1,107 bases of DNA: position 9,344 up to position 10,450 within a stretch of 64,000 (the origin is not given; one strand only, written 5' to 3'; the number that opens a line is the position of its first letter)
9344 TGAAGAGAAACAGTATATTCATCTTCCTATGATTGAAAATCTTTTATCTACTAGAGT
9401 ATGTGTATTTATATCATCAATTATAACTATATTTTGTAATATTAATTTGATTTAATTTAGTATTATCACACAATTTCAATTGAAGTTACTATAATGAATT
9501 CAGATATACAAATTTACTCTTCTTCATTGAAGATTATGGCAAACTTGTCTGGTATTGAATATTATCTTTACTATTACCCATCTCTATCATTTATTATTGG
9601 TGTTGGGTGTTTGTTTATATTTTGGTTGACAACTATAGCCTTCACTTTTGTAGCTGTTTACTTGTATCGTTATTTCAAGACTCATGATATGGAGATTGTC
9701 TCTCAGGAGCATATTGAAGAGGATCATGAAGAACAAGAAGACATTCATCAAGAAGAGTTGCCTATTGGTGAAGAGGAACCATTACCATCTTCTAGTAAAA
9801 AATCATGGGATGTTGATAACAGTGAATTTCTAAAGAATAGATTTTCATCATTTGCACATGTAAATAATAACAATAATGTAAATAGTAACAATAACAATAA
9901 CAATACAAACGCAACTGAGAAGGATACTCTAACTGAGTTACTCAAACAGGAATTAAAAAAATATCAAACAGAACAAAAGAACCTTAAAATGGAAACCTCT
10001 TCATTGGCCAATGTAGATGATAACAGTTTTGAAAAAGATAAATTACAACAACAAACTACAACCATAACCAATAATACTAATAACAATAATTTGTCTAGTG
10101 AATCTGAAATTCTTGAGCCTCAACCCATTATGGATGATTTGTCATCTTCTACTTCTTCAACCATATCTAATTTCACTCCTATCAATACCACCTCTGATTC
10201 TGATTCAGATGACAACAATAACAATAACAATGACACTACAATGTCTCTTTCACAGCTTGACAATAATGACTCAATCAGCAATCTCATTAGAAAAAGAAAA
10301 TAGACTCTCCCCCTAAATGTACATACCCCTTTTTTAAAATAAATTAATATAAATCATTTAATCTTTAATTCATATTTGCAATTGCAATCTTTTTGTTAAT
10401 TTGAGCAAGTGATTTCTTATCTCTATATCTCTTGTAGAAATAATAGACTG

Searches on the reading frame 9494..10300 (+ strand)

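Call 46: search_protein_families(library=pfam, proteins=[window:9494-10300:+], max_evalue=0.001)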
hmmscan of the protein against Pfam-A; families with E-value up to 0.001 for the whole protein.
window:9494-10300:+ (269 aa): 1 family
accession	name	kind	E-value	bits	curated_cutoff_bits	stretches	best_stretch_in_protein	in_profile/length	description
PF06775.19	Seipin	-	1.2e-07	32.3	25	1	3-41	158-196/196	Putative adipose-regulatory protein (Seipin)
